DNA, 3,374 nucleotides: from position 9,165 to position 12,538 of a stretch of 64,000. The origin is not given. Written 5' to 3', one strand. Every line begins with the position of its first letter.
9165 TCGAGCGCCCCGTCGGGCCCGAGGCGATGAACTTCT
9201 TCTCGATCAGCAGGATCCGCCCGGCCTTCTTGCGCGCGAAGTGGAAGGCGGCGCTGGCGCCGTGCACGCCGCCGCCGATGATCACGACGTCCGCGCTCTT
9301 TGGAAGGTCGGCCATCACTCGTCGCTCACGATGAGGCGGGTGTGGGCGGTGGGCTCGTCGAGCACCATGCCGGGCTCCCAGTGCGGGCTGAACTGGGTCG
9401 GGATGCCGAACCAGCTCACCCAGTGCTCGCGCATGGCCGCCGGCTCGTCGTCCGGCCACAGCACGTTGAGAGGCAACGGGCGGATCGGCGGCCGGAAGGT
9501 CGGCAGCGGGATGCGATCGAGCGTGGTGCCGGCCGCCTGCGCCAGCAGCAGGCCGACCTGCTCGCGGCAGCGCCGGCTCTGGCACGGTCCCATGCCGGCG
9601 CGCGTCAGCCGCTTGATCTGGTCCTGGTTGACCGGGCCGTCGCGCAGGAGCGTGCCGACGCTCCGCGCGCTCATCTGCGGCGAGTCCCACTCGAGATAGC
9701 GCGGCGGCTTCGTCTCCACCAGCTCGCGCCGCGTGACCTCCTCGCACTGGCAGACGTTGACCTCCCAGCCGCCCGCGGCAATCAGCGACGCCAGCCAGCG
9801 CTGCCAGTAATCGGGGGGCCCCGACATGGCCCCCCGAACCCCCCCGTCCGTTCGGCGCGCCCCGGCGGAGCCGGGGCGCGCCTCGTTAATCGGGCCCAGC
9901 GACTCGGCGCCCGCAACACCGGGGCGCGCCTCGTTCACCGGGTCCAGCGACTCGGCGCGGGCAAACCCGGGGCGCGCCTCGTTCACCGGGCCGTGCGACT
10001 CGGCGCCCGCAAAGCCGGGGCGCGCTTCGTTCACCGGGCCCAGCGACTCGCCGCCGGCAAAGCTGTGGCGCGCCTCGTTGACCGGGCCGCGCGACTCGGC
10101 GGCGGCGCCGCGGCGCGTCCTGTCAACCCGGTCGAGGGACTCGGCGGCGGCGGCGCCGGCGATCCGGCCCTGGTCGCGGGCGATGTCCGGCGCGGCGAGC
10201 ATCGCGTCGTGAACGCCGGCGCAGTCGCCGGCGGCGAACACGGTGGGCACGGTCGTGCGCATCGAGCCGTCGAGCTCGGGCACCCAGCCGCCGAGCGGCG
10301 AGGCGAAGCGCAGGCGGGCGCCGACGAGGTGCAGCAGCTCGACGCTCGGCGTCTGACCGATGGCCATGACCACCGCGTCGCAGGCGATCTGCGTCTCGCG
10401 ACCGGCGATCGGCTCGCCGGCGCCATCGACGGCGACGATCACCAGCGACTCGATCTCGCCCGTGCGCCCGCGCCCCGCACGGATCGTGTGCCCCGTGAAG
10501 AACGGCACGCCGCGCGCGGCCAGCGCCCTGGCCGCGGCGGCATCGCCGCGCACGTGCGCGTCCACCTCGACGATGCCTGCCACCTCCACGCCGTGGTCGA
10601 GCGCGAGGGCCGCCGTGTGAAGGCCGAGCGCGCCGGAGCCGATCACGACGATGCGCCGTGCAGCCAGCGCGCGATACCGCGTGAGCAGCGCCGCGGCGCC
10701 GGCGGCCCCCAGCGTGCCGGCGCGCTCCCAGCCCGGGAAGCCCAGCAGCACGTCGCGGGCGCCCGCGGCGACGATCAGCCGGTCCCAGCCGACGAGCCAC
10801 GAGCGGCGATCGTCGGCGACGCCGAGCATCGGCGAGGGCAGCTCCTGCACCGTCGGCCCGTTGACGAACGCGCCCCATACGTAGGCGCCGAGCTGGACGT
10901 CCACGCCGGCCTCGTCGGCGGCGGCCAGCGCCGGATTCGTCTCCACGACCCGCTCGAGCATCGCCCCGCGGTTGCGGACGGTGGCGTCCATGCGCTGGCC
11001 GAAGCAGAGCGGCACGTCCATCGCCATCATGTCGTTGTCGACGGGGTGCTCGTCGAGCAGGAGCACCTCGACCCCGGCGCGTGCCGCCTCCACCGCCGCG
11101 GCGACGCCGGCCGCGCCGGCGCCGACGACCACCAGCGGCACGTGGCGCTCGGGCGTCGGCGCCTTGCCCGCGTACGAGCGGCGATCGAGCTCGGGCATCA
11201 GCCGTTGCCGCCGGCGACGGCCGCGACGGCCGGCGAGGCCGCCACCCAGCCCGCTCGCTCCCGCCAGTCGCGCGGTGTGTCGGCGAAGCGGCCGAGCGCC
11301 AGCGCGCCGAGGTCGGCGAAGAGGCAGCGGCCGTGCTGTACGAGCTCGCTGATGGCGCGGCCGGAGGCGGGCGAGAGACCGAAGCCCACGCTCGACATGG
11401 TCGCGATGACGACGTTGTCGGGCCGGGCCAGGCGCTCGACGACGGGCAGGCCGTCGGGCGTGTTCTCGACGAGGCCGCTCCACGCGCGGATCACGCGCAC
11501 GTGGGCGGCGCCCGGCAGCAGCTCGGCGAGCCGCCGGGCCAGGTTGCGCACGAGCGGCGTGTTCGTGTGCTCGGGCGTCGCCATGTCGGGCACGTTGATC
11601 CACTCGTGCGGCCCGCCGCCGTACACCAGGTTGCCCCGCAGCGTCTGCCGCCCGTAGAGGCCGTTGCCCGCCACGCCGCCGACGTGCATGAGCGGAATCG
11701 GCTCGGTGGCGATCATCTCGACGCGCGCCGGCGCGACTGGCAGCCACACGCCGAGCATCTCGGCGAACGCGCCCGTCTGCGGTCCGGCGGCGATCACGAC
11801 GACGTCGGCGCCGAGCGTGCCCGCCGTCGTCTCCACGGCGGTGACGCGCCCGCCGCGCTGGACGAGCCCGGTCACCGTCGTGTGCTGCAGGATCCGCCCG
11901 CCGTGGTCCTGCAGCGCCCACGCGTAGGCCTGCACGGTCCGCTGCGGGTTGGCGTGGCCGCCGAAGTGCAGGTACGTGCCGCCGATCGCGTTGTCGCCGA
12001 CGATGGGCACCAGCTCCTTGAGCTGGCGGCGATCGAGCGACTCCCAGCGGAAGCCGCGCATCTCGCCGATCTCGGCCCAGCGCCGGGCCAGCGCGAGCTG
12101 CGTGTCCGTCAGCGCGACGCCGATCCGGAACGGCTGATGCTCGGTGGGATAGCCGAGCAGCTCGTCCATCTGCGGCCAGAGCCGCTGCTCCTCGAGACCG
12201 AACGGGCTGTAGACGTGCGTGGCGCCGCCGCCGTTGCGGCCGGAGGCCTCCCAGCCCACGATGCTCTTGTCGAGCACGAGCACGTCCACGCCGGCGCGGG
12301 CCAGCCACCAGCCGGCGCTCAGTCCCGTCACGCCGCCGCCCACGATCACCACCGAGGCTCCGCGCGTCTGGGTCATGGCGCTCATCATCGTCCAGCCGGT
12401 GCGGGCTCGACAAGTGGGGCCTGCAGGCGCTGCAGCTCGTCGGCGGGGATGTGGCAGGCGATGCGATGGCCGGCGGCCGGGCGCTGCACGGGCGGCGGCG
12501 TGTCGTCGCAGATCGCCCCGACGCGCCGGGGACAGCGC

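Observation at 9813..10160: Palindromic element expanded into six in-frame 48-bp tandem units inside a flavoprotein gene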

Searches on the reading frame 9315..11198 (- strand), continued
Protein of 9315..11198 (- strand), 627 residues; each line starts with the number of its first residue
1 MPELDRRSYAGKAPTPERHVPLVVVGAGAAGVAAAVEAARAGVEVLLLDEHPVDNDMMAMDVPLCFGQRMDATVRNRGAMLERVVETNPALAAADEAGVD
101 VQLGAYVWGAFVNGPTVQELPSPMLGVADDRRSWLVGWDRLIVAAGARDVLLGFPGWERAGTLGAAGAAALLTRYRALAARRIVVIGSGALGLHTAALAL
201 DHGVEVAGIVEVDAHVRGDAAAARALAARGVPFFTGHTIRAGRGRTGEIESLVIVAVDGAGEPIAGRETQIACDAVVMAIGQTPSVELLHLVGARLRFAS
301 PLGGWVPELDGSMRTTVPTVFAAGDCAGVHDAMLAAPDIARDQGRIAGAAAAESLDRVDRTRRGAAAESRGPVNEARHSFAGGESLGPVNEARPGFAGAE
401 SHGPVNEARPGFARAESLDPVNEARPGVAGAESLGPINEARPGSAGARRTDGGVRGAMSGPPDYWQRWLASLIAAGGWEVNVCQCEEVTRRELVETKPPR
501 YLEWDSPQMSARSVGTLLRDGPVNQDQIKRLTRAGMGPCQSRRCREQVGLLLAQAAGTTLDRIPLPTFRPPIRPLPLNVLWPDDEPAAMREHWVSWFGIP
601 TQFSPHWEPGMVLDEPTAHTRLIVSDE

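Call 45: predict_structure(alignment_id=A2)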
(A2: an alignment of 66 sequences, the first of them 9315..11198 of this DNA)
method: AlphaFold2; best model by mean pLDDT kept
length: 627 residues; sequences in the alignment: 66
mean_pLDDT: 60.5   pTM: 0.60
mean pLDDT of the five models: 60.5, 56.9, 56.2, 55.5, 53.0
residues with pLDDT >= 90: 94; 70-90: 150; 50-70: 134; < 50: 249
segments of 3 or more residues with pLDDT < 50: 1-10, 51-75, 114-118, 146-178, 281-284, 327-335, 371-460, 532-543, 564-582, 589-627
pLDDT, mean of each block of 10 residues (from residue 1): 44 76 87 94 90 38 38 50 68 92 75 53 77 83 59 29 39 46 81 74 87 90 95 93 66 90 93 74 53 66 65 86 60 57 90 90 75 41 35 33 33 32 29 28 30 32 69 79 60 66 60 66 56 44 55 68 44 36 52 36 31 33 32
secondary structure, 60 per line:
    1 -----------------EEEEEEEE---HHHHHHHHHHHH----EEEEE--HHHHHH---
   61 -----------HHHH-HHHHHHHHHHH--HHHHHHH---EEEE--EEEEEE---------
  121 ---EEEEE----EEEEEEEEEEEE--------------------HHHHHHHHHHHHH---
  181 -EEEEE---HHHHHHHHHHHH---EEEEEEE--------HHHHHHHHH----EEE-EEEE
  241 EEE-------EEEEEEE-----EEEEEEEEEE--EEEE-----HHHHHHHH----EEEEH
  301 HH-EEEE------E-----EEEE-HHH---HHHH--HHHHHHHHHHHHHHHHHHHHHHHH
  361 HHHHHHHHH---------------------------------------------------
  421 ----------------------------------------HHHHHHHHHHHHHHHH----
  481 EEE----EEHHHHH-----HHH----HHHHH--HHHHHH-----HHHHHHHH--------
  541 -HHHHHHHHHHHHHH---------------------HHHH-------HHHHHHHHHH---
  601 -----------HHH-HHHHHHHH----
elements in order: E18-25 H29-40 E45-49 H52-57 H72-75 H77-87 H90-96 E100-103 E106-111 E124-128 E133-144 H165-177 E182-186 H190-201 E205-211 H220-228 E233-235 E237-243 E251-257 E263-272 E275-278 H284-291 E296-299 E304-307 E320-323 H331-334 H337-369 H461-476 E481-483 H490-494 H507-511 H514-519 H525-532 H542-555 H577-580 H588-597 H616-623
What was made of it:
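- They are flanked by helices 337-369 and 461-476 (call 45). The region is predicted to be disordered (call 45).
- Tried and rejected: The model is only moderately confident overall (mean pLDDT 60.5, call 45).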

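Call 54: fold_search(model_id=the predicted structure, library=pdb)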
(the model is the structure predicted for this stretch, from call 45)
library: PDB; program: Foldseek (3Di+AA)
matches with E <= 10: 1918; with E <= 0.001: 663
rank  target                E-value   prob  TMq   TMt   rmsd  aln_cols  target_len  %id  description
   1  9a5h_A                2.8e-16  1.00  0.32  0.40  11.2       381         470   19  Integrative model of DLDH1-ODP2 by crosslinking MS and deep learning (released 2024-09-18)
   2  3cty_A                3.9e-16  1.00  0.32  0.57  10.2       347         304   22  Crystal structure of T. acidophilum thioredoxin reductase (released 2009-02-24)
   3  6cmz_A                4.8e-16  1.00  0.32  0.42  10.0       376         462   23  2.3 Angstrom Resolution Crystal Structure of Dihydrolipoamide Dehydrogenase from Burkholderia cenocepacia in Complex w (released 2018-03-21)
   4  3f8p_D                6.0e-16  1.00  0.35  0.63   8.0       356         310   20  Structure of Sulfolobus solfataricus TrxR-B3 (released 2009-01-13)
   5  3cty_B                9.2e-16  1.00  0.33  0.60   8.0       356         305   21  Crystal structure of T. acidophilum thioredoxin reductase (released 2009-02-24)
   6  6cmz_B                1.5e-15  1.00  0.32  0.41  11.0       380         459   22  2.3 Angstrom Resolution Crystal Structure of Dihydrolipoamide Dehydrogenase from Burkholderia cenocepacia in Complex w (released 2018-03-21)
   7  7e52                  2.1e-15  1.00  0.32  0.57   8.3       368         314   16  Acinetobacter baumannii Thioredoxin reductase (released 2022-02-23)
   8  3f8p_A                2.3e-15  1.00  0.35  0.64   7.6       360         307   19  Structure of Sulfolobus solfataricus TrxR-B3 (released 2009-01-13)
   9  5usx_A                3.1e-15  1.00  0.32  0.56  10.4       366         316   17  Crystal structure of thioredoxin-disulfide reductase from Vibrio vulnificus CMCP6 in complex with NADP and FAD (released 2017-02-22)
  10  3f8d_C                3.2e-15  1.00  0.35  0.65   7.7       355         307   19  Structure of Sulfolobus solfataricus Thioredoxin reductase Mutant C147A (released 2009-01-13)
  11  7aaw_B                3.2e-15  1.00  0.34  0.60   8.3       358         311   21  Thioredoxin Reductase from Bacillus cereus (released 2021-09-15)
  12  2a8x_A                3.2e-15  1.00  0.32  0.42  11.8       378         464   19  Crystal Structure of Lipoamide Dehydrogenase from Mycobacterium tuberculosis (released 2005-08-16)
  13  2gag_A                3.2e-15  1.00  0.40  0.28  17.5       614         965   20  Heteroteterameric sarcosine: structure of a diflavin metaloenzyme at 1.85 a resolution (released 2006-08-08)
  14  3f8r_A                3.8e-15  1.00  0.36  0.65   7.7       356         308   20  Crystal structure of Sulfolobus solfataricus Thioredoxin reductase B3 in complex with two NADP molecules (released 2009-01-13)
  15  7aaw_A                5.0e-15  1.00  0.33  0.57   8.7       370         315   22  Thioredoxin Reductase from Bacillus cereus (released 2021-09-15)
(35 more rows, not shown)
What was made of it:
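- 9315..11198 (-): CDS of 627 aa. It is the SoxA/OoxA/HcnB-like subunit of a heteromeric flavoprotein amine dehydrogenase or oxidase. It has a Pyr_redox_2 FAD/NAD domain (residues 22-336) and a C-terminal SO_alpha_A3/BFD-like Cys-rich domain (518-580). Foldseek gives full-length matches to sarcosine oxidase alpha 2gag_A and 1vrq_A (call 54).
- Tried and rejected: It confirmed the TrxR/DLDH-like fold and a SoxA-like overall match, but adds nothing on the linker (call 54).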

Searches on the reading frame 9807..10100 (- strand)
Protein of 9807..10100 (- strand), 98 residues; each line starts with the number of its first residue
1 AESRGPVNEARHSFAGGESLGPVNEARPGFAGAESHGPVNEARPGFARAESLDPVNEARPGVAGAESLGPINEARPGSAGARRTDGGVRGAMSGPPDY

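Call 46: find_homologous_proteins(query=window:9807-10100:-, max_evalue=0.01)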
Query seq(98 aa) (98 aa): 1 proteins with E <= 0.01 among 2292 candidates.
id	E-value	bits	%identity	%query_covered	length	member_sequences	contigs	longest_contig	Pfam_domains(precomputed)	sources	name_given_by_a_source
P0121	5.3e-31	125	83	86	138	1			-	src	-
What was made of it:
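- The peptide search (call 46) did not list the window's own protein, so its sensitivity for this repetitive query is uncertain. No other protein carries the motif (call 46).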

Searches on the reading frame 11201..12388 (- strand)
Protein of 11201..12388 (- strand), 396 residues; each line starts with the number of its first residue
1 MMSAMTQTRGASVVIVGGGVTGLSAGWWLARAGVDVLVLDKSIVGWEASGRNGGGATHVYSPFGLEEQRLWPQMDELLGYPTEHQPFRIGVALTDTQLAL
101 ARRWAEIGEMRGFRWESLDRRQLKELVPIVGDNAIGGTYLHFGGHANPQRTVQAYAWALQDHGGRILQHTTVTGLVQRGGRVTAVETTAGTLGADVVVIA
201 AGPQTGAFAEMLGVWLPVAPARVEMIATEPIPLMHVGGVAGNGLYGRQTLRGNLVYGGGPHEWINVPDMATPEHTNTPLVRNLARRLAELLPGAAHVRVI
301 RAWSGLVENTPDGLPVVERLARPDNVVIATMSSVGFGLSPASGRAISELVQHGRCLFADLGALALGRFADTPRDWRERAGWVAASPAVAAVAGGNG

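Call 10: search_protein_families(library=pfam, proteins=[window:11201-12388:-], max_evalue=0.01)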
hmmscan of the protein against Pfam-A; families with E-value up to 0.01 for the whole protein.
seq(396 aa): 13 families
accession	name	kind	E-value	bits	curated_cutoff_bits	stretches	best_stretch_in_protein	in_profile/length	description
PF01266.30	DAO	-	3.9e-61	208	27.9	1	13-349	2-353/353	FAD dependent oxidoreductase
PF13450.12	NAD_binding_8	-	7.1e-07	29.9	21.9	1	15-64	1-51/68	NAD(P)-binding Rossmann-like domain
PF07992.20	Pyr_redox_2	-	9e-07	29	26.1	1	10-40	142-172/291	Pyridine nucleotide-disulphide oxidoreductase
PF00890.30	FAD_binding_2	-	2.1e-05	24.4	20.4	1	13-188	2-181/414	FAD binding domain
PF01494.25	FAD_binding_3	-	2.9e-05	23.9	22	1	12-42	3-33/349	FAD binding domain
PF03486.20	HI0933_like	-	5.8e-05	23.1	50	0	12-42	2-32/244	HI0933-like protein Rossmann domain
PF13738.12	Pyr_redox_3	-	9.6e-05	22.2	30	0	14-45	1-33/305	Pyridine nucleotide-disulphide oxidoreductase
PF12831.13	FAD_oxidored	-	0.00013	21.8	27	1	13-214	2-155/416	FAD dependent oxidoreductase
PF01593.30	Amino_oxidase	-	0.00048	20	19.8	0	143-207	194-260/443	Flavin containing amine oxidoreductase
PF01946.23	Thi4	-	0.0012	18.6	26.2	1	3-55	10-61/235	Thi4 family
PF00070.33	Pyr_redox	-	0.0013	19.6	22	0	12-41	1-30/82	Pyridine nucleotide-disulphide oxidoreductase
PF01262.27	AlaDh_PNT_C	-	0.0056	16.6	23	1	5-43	23-61/214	Alanine dehydrogenase/PNT, C-terminal domain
PF21799.2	MurD-like_N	-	0.009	16.7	27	0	12-41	2-31/88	Mur ligase MurD-like, N-terminal domain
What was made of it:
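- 11198..12388 (-): Upstream DAO-family FAD oxidoreductase of 396 aa. Its stop overlaps the start of the repeat-bearing gene. Pfam DAO 3.9e-61 (call 10).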
